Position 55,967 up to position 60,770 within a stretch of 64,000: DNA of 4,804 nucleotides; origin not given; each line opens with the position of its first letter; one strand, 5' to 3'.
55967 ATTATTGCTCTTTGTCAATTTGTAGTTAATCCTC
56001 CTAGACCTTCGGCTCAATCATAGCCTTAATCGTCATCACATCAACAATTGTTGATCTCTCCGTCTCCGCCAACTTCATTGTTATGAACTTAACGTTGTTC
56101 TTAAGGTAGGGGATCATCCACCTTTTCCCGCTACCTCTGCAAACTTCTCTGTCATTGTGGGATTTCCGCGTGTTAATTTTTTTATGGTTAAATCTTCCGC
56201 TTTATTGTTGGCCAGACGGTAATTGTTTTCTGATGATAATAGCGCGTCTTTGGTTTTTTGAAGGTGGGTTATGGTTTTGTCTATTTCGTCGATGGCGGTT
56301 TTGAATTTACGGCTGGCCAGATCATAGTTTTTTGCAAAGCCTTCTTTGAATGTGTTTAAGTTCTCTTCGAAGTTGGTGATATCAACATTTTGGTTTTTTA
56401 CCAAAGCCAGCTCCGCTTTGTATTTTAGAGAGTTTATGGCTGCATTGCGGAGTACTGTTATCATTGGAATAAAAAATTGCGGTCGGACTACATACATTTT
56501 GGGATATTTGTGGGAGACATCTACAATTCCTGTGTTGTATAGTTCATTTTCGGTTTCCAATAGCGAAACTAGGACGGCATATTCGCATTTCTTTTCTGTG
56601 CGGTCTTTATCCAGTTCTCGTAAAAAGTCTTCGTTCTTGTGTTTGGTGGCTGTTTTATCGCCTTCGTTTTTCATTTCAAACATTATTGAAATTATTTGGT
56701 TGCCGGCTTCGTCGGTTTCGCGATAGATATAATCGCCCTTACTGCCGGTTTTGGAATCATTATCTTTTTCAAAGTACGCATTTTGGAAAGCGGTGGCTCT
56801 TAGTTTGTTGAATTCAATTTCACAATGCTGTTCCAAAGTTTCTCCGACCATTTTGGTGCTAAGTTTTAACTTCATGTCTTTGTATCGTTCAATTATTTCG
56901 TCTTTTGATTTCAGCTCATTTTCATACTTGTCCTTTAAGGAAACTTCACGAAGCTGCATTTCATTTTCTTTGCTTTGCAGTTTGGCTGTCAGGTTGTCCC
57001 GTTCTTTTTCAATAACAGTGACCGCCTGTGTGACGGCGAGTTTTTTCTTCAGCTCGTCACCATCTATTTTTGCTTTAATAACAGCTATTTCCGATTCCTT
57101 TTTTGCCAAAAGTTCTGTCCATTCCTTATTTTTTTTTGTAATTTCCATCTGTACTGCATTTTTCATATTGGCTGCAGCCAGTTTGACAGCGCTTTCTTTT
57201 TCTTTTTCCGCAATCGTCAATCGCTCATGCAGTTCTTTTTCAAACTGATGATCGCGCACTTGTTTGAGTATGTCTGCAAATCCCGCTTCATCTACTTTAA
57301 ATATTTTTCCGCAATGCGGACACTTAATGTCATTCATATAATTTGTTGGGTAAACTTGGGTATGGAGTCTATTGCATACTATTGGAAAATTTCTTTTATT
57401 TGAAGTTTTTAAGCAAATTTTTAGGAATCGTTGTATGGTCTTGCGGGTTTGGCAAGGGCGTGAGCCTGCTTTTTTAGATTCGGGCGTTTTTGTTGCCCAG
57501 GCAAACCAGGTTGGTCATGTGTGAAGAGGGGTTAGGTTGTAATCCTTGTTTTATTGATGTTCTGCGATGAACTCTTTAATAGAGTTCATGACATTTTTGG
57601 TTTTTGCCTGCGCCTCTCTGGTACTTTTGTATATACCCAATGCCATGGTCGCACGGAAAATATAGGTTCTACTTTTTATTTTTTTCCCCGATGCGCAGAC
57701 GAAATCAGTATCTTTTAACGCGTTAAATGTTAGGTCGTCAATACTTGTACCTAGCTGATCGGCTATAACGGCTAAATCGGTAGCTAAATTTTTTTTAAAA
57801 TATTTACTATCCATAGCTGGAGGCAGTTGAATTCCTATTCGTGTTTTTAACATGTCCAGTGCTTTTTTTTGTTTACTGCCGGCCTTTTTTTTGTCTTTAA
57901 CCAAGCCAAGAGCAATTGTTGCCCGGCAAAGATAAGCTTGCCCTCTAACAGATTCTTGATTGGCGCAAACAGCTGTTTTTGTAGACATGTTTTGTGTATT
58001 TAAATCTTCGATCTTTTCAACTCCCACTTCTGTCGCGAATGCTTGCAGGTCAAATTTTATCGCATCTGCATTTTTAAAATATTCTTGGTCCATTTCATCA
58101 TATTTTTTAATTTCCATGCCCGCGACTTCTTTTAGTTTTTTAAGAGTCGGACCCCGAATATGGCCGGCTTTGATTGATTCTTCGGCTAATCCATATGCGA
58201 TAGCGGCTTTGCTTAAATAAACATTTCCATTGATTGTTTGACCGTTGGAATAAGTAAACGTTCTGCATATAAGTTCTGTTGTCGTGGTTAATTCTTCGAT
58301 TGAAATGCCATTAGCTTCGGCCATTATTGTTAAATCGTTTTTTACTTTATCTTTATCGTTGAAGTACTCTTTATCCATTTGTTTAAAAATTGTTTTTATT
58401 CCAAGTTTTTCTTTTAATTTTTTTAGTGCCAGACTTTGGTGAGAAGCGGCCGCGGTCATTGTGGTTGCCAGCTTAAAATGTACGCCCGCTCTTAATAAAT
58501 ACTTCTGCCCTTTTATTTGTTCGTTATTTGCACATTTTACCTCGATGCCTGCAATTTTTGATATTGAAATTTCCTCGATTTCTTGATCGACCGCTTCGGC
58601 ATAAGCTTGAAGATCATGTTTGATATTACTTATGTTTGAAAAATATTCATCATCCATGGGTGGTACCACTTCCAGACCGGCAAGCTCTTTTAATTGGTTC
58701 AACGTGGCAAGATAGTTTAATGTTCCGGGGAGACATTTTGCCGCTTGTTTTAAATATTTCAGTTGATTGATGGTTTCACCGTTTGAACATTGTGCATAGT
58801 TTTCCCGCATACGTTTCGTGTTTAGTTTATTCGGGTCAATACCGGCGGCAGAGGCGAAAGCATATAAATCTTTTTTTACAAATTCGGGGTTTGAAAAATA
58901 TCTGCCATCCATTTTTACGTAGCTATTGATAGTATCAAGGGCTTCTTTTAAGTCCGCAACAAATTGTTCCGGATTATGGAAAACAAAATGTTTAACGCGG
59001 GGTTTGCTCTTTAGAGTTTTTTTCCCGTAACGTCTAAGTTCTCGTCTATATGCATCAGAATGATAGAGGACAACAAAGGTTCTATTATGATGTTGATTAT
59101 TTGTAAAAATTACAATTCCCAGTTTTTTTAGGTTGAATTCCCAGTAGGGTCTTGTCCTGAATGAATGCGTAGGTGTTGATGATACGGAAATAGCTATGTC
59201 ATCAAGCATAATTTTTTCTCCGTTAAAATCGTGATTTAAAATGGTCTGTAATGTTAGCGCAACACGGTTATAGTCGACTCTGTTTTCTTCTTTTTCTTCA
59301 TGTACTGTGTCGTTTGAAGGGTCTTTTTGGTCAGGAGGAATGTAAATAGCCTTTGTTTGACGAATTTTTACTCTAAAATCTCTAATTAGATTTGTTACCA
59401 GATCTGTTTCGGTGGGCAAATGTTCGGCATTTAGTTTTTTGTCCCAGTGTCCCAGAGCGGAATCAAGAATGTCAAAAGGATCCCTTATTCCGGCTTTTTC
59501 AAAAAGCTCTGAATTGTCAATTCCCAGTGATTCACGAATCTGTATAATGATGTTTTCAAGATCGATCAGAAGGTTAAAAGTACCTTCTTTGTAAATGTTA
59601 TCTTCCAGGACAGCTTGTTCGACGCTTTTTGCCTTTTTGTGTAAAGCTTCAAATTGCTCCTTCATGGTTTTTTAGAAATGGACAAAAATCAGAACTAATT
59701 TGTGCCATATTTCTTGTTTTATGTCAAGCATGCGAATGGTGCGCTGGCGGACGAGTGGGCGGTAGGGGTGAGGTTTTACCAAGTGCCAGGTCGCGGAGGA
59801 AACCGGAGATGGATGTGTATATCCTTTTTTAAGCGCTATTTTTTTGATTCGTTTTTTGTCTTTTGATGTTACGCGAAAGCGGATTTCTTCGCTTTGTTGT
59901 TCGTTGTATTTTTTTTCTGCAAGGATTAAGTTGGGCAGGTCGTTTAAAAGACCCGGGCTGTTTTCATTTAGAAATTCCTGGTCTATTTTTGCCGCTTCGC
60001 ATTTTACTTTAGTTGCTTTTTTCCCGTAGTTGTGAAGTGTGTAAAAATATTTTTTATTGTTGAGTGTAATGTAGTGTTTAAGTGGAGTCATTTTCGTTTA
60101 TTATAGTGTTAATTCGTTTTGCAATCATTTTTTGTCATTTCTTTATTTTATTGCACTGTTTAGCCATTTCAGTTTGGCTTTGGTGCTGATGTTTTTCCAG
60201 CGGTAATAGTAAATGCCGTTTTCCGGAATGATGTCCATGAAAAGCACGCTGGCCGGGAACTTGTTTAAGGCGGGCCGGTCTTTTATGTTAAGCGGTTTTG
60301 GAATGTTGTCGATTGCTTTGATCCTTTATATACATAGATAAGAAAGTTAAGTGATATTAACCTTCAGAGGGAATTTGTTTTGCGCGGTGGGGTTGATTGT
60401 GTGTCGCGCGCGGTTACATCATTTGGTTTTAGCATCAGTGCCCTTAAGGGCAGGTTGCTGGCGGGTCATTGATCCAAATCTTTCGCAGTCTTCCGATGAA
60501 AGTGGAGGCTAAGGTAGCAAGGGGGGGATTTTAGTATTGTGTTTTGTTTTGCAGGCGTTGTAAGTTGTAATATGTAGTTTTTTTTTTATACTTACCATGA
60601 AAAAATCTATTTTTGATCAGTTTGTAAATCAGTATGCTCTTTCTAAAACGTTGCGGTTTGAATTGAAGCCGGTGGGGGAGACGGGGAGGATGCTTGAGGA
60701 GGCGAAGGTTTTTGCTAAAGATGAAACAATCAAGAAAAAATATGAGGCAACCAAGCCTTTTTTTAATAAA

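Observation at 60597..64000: Unlisted, open-ended giant ORF is a Cas12a/Cpf1-type single-effector CRISPR nuclease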

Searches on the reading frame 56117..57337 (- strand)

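Call 23: search_protein_families(library=pfam, proteins=[window:56117-57337:-], max_evalue=0.001)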
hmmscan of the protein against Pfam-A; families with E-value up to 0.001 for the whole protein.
window:56117-57337:- (407 aa): 1 family
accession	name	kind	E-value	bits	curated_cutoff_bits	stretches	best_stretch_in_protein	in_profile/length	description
PF09903.14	DUF2130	-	8.9e-91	304.1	26.7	1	133-390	3-254/255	Uncharacterized protein conserved in bacteria (DUF2130)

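Call 24: search_protein_families(library=padloc, proteins=[window:56117-57337:-], max_evalue=0.001)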
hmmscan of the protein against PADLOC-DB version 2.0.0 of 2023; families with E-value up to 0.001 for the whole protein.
window:56117-57337:- (407 aa): 0 families

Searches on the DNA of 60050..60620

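Call 49: search_rna_families(source=window, start=60050, end=60620, threshold=evalue, max_evalue=1)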
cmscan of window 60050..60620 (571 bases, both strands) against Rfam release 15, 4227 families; matches with E-value up to 1: 1.
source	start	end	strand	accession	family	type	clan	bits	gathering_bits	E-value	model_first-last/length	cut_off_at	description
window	60413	60502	-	RF00162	SAM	Cis-reg; riboswitch;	CL00012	24.3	44.4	0.0045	1-108/108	no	SAM riboswitch aptamer (S box leader)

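Call 54: search_rna_families(source=window, start=60300, end=60600, threshold=evalue, max_evalue=1, show_alignments=1)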
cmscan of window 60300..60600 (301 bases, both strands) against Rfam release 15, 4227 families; matches with E-value up to 1: 1.
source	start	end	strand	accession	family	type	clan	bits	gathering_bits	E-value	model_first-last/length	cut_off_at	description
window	60413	60502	-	RF00162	SAM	Cis-reg; riboswitch;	CL00012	24.3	44.4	0.0024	1-108/108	no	SAM riboswitch aptamer (S box leader)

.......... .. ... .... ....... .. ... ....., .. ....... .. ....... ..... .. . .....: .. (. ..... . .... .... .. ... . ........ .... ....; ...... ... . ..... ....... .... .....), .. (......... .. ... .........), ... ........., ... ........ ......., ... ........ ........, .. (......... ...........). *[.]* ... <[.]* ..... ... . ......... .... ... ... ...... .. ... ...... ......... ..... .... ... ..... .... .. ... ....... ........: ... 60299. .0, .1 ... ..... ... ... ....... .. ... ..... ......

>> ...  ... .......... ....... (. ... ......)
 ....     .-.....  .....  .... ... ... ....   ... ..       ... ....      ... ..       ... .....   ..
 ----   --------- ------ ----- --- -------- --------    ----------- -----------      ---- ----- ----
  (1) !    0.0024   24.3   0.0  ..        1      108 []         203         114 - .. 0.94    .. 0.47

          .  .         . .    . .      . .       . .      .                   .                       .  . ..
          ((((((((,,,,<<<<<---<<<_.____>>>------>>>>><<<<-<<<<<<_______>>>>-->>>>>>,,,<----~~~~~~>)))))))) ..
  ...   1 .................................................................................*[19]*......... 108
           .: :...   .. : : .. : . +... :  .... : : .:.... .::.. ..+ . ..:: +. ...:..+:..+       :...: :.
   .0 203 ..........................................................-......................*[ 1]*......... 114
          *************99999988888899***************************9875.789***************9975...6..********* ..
